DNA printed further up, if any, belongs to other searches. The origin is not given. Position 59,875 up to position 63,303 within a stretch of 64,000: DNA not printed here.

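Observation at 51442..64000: One coupled gene train joining two unknown proteins, a Druantia-III-like pair and a type III-like R-M: candidate composite defence system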

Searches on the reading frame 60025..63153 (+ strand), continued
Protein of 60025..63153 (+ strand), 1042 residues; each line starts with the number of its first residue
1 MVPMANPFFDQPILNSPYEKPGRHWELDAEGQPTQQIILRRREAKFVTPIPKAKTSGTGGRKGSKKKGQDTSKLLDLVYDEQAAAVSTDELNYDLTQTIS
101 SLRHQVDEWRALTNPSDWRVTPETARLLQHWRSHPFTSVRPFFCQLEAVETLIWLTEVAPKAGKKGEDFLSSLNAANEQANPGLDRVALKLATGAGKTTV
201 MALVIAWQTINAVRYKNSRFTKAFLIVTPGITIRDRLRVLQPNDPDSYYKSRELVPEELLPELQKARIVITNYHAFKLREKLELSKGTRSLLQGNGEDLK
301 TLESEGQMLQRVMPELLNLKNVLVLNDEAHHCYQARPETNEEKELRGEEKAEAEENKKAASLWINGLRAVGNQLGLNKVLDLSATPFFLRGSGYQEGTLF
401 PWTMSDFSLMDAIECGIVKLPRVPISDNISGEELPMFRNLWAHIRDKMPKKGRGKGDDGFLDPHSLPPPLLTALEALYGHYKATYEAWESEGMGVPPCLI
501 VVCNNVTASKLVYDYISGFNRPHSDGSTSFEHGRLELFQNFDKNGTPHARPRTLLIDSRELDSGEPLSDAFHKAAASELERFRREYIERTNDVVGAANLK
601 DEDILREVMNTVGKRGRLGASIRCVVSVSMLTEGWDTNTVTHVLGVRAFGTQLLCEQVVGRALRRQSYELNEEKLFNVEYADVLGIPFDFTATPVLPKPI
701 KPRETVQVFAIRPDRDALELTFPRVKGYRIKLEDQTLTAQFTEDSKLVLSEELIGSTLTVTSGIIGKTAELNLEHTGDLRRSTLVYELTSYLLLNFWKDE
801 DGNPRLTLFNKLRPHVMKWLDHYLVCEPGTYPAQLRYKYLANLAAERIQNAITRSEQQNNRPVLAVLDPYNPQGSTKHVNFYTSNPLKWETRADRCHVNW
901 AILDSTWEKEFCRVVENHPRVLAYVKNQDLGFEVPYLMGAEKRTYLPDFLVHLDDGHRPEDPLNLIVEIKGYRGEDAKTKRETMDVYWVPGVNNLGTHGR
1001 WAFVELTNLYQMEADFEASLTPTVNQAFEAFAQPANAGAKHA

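Call 75: get_annotated_region(hit=H14, flank=10000)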
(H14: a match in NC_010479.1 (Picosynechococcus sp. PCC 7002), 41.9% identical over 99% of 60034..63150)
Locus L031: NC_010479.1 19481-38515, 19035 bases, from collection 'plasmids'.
description: Picosynechococcus sp. PCC 7002 plasmid pAQ5, complete sequence
organism: Picosynechococcus sp. PCC 7002 (NCBI taxid 32049)
taxonomy: Bacteria; Cyanobacteriota; Cyanophyceae; Chroococcales; Geminocystaceae; Picosynechococcus; Picosynechococcus sp. PCC 7002
host: -; source: -; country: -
typing (MOB-suite, as given by PLSDB): non-mobilizable
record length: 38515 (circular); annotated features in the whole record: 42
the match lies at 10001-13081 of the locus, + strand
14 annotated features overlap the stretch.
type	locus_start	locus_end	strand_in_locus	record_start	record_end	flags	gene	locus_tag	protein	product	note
CDS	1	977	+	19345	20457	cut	-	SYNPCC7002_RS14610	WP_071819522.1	reverse transcriptase domain-containing protein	-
CDS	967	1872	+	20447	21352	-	-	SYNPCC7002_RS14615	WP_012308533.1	hypothetical protein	-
CDS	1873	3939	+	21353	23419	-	-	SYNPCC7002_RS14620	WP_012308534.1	ATP-binding protein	-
CDS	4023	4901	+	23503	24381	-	-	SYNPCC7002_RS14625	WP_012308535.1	class I SAM-dependent methyltransferase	-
CDS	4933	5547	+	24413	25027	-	-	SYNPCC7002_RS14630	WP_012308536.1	alpha-ketoglutarate-dependent dioxygenase AlkB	-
CDS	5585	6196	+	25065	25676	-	-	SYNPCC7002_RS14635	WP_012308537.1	hypothetical protein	-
CDS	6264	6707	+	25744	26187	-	-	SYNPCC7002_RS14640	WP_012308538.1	hypothetical protein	-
CDS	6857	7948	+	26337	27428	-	-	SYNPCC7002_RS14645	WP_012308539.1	hypothetical protein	-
CDS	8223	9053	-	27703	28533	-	-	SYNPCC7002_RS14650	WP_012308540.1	Abi family protein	-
CDS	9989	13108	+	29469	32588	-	-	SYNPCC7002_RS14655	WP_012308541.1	BPTD_3080 family restriction endonuclease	-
CDS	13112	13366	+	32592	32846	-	-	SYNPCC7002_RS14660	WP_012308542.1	UPF0175 family protein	-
CDS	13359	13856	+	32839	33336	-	-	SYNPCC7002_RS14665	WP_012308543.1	DUF3368 domain-containing protein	-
CDS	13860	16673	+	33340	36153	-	-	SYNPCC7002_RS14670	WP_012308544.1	site-specific DNA-methyltransferase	GO:0009307 - DNA restriction-modification system [Evidence IEA]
CDS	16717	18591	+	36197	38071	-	-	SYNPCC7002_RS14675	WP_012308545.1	hypothetical protein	-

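Call 76: get_annotated_region(hit=H6, flank=10000)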
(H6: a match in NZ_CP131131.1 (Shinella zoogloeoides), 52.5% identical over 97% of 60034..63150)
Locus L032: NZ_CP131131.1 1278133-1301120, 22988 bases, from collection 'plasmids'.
description: Shinella zoogloeoides strain Teo12 plasmid p1_Teo12, complete sequence
organism: Shinella zoogloeoides (NCBI taxid 352475)
taxonomy: Bacteria; Pseudomonadota; Alphaproteobacteria; Hyphomicrobiales; Rhizobiaceae; Shinella; Shinella zoogloeoides
host: -; source: isolate,Activated charcoal; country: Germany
typing (MOB-suite, as given by PLSDB): non-mobilizable
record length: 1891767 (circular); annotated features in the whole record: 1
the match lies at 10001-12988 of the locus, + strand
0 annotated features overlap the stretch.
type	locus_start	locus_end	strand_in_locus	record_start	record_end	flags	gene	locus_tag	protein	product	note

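Call 77: get_annotated_region(hit=H12, flank=10000)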
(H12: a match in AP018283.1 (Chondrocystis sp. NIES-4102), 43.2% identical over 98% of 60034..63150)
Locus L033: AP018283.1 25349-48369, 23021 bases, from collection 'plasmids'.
description: Chondrocystis sp. NIES-4102 plasmid plasmid2 DNA, complete genome
organism: Chondrocystis sp. NIES-4102 (NCBI taxid 2005460)
taxonomy: Bacteria; Cyanobacteriota; Cyanophyceae; Chroococcales; Chroococcaceae; Chondrocystis; Chondrocystis sp. NIES-4102
host: -; source: -; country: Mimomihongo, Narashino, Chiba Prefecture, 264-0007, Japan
typing (MOB-suite, as given by PLSDB): non-mobilizable
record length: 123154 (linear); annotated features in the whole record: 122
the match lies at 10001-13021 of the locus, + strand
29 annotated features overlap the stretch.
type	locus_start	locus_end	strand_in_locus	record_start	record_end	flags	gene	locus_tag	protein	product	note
CDS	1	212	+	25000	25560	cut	-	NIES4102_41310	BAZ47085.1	hypothetical protein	-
CDS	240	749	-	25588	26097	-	-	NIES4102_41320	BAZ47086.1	aldo/keto reductase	-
CDS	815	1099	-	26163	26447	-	-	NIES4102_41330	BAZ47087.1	aldo/keto reductase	-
CDS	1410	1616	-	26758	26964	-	-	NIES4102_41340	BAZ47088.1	hypothetical protein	-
CDS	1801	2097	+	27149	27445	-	-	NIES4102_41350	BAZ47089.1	hypothetical protein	-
CDS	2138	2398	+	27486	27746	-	-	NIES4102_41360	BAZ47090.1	hypothetical protein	-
CDS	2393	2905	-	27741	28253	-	-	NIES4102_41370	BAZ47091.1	hypothetical protein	-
CDS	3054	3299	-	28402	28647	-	-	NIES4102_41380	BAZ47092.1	hypothetical protein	-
CDS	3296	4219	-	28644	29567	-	-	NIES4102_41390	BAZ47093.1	hypothetical protein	-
CDS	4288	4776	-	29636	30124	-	-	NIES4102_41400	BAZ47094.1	hypothetical protein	-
CDS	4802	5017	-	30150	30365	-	-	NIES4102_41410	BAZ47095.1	hypothetical protein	-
CDS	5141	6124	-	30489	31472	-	-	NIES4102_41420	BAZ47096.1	hypothetical protein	-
CDS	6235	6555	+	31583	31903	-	-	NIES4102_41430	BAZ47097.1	hypothetical protein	-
CDS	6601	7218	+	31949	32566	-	-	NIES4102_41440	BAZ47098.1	hypothetical protein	-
CDS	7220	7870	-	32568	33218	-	-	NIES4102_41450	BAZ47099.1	hypothetical protein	-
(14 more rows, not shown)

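Call 78: get_annotated_region(hit=H18, flank=10000)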
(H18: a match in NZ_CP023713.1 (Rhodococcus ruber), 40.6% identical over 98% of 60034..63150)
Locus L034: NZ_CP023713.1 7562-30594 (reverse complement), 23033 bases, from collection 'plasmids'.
description: Rhodococcus ruber strain YC-YT1 plasmid unnamed2, complete sequence
organism: Rhodococcus ruber (NCBI taxid 1830)
taxonomy: Bacteria; Actinomycetota; Actinomycetes; Mycobacteriales; Nocardiaceae; Rhodococcus; Rhodococcus ruber
host: -; source: cell culture,dyed contaminated landsoil; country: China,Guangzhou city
typing (MOB-suite, as given by PLSDB): mobilizable; replicon rep_cluster_1732; relaxase MOBF
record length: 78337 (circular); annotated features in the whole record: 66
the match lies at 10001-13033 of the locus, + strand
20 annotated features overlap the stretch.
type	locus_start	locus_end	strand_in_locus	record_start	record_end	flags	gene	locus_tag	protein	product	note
CDS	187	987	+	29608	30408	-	-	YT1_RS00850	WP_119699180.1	AAA family ATPase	-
CDS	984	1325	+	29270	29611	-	-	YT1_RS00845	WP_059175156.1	hypothetical protein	-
CDS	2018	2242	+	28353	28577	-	-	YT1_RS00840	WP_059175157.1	hypothetical protein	-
CDS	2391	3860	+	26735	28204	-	-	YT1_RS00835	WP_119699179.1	ParB N-terminal domain-containing protein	-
CDS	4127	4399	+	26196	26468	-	-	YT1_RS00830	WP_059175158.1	hypothetical protein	-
CDS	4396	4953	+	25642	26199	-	-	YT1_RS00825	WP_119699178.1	DnaB-like helicase N-terminal domain-containing protein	GO:0006260 - DNA replication [Evidence IEA]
CDS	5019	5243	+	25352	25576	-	-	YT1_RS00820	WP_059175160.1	hypothetical protein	-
CDS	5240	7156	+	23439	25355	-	-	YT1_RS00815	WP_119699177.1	Fic family protein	-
CDS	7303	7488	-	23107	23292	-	-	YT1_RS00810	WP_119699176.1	hypothetical protein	-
CDS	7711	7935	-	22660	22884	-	-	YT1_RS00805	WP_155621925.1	hypothetical protein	-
CDS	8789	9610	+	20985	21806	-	-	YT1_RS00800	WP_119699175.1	hypothetical protein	-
CDS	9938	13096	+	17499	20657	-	-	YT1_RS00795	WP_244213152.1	BPTD_3080 family restriction endonuclease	-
CDS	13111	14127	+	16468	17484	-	-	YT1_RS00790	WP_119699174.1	DNA methyltransferase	GO:0006306 - DNA methylation [Evidence IEA]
CDS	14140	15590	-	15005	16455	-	-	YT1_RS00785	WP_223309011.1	IS3 family transposase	-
CDS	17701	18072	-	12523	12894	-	-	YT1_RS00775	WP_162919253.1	hypothetical protein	-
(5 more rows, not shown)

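Call 79: get_annotated_region(hit=H22, flank=10000)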
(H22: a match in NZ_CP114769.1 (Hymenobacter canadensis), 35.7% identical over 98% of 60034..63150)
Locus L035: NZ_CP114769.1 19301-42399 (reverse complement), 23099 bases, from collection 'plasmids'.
description: Hymenobacter canadensis strain PAMC 29467 plasmid unnamed2, complete sequence
organism: Hymenobacter canadensis (NCBI taxid 2999067)
taxonomy: Bacteria; Bacteroidota; Cytophagia; Cytophagales; Hymenobacteraceae; Hymenobacter; Hymenobacter canadensis
host: -; source: whole organism,lake water; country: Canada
typing (MOB-suite, as given by PLSDB): mobilizable; relaxase MOBB
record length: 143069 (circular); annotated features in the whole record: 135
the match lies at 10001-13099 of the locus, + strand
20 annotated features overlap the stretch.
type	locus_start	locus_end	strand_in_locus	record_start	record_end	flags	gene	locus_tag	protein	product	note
CDS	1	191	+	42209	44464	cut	-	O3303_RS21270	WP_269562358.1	TraM recognition domain-containing protein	-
CDS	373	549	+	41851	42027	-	-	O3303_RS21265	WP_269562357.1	antitoxin VbhA family protein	-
CDS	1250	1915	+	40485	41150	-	-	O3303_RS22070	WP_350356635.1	LuxR C-terminal-related transcriptional regulator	GO:0006355 - regulation of DNA-templated transcription [Evidence IEA]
CDS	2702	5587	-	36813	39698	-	-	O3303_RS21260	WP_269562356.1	DEAD/DEAH box helicase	-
CDS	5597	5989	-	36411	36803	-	-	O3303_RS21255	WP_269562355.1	(deoxy)nucleoside triphosphate pyrophosphohydrolase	-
CDS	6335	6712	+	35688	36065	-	-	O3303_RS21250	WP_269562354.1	hypothetical protein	-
CDS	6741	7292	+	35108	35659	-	-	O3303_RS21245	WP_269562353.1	IS630 family transposase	-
CDS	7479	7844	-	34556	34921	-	-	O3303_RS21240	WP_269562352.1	HIT family protein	-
CDS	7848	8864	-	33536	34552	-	-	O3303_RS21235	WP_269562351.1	HNH endonuclease domain-containing protein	-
CDS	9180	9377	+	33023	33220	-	-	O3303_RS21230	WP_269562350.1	hypothetical protein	-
CDS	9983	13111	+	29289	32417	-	-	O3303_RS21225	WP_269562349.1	BPTD_3080 family restriction endonuclease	-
CDS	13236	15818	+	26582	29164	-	-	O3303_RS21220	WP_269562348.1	site-specific DNA-methyltransferase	GO:0009307 - DNA restriction-modification system [Evidence IEA]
CDS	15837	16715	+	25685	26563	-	-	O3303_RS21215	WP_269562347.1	DUF4747 family protein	-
CDS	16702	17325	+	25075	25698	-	-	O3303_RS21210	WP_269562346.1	hypothetical protein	-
CDS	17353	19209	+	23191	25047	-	-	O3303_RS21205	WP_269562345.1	DUF2075 domain-containing protein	-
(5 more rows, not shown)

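Call 80: get_annotated_region(hit=H23, flank=10000)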
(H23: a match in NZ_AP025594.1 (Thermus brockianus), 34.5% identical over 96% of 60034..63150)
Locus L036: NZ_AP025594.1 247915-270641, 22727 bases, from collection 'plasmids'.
description: Thermus brockianus strain SNM4-1 plasmid pTbrSNM4-1b, complete sequence
organism: Thermus brockianus (NCBI taxid 56956)
taxonomy: Bacteria; Deinococcota; Deinococci; Thermales; Thermaceae; Thermus; Thermus brockianus
host: -; source: -; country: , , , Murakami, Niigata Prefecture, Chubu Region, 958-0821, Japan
typing (MOB-suite, as given by PLSDB): non-mobilizable; replicon rep_cluster_1052
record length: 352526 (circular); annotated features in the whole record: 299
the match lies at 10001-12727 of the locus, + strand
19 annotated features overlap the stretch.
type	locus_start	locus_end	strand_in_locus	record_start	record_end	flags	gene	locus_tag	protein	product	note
CDS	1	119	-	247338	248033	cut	-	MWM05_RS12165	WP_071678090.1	glycosyltransferase family 2 protein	-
CDS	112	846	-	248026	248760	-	surE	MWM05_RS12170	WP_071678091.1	5'/3'-nucleotidase SurE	GO:0006950 - response to stress [Evidence IEA]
CDS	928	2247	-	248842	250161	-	-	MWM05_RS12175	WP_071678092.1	ABC transporter substrate-binding protein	-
CDS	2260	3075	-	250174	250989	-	-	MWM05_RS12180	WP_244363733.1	carbohydrate ABC transporter permease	GO:0008643 - carbohydrate transport [Evidence IEA]; GO:0055085 - transmembrane transport [Evidence IEA]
CDS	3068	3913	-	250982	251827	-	-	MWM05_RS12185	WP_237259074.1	sugar ABC transporter permease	-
CDS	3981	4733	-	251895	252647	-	-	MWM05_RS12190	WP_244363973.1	sugar phosphate isomerase/epimerase family protein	-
CDS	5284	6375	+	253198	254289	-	-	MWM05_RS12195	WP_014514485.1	IS4 family transposase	-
CDS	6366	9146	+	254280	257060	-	-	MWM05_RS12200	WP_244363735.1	site-specific DNA-methyltransferase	GO:0009307 - DNA restriction-modification system [Evidence IEA]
CDS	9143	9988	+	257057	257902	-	-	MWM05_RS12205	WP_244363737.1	DUF3800 domain-containing protein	-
CDS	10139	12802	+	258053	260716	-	-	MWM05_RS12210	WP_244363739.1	BPTD_3080 family restriction endonuclease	-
CDS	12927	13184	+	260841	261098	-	-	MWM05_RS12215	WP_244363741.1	AbrB/MazE/SpoVT family DNA-binding domain-containing protein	-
CDS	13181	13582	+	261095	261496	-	-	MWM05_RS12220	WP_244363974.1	PIN domain-containing protein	-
CDS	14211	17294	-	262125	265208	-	-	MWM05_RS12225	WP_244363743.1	UvrD-helicase domain-containing protein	-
CDS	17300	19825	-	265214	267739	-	-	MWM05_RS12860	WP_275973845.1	PD-(D/E)XK nuclease family protein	-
CDS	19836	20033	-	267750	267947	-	-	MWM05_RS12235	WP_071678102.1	hypothetical protein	-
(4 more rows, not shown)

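Call 92: search_solved_structures(query=window:60034-63150:+, max_evalue=0.001)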
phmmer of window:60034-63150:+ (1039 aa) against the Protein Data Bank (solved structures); distinct sequences matched with E-value up to 0.001: 0.

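Call 119: search_dna_similar(query=L028:16922-17278:+, collection=plasmids, mode=protein, max_rows=30, max_evalue=0.01)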
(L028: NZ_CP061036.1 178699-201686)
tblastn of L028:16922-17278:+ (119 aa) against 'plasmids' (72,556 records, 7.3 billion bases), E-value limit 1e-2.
Records with a match: 1; places in all: 1; records where one place covers at least 80% of the query: 1.
Best place of each record, by identity: >=99% 1.
By first word of the organism name: Sphingomonas 1.
By predicted mobility (MOB-suite, as given by PLSDB): non-mobilizable 1.
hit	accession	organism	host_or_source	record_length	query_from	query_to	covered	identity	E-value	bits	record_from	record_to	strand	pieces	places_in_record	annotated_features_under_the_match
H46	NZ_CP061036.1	Sphingomonas aliaeris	whole organism,Pork steak,pork steak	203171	1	119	100%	100.0%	7e-41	150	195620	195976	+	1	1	hypothetical protein | UvrD-helicase domain-containing protein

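Call 125: find_related_loci(query=A6, collection=viral_contigs, flank=10000)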
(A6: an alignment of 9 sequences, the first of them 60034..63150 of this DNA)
Query A6 (1039 aa) in viral_contigs; peptide patterns used: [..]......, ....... (x = any residue, [..] = any of these).
151 stretches matched a pattern; 114 encode a relative of the query (tblastn E <= 1e-3); the best 80 are kept; 76 distinct loci.
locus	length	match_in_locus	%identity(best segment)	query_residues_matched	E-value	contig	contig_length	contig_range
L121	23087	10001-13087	62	1-1038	0e+0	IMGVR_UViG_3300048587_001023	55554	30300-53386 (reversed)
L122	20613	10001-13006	62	1-1013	0e+0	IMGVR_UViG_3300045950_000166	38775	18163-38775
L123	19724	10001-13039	61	1-1024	0e+0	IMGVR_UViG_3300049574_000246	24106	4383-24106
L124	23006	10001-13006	61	1-1013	0e+0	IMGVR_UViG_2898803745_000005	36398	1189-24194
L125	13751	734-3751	60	1-1017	0e+0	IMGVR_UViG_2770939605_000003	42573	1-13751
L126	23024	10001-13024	60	1-1013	0e+0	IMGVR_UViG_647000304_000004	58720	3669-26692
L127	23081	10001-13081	59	1-1032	0e+0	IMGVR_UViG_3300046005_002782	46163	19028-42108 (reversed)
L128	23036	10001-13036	62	1-1027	0e+0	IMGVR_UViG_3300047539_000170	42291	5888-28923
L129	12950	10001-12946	59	5-977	0e+0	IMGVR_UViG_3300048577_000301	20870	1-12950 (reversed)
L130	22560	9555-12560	62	1-1013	0e+0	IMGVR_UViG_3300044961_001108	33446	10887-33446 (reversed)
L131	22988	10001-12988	62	1-1013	0e+0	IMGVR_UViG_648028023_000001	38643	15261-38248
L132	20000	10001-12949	48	6-1007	0e+0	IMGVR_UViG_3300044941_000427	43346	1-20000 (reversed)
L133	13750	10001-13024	47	1-1017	0e+0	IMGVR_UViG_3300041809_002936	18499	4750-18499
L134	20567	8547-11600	59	5-1013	0e+0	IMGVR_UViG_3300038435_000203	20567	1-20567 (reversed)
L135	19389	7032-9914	58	74-1029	0e+0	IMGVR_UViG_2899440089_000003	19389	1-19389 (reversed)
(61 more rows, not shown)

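Call 131: search_protein_families(library=pfam, proteins=[L127:17914-18306:+], max_evalue=0.001)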
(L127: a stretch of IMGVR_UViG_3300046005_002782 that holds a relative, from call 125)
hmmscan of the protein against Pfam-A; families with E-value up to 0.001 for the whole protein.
L127:17914-18306:+ (131 aa): 0 families
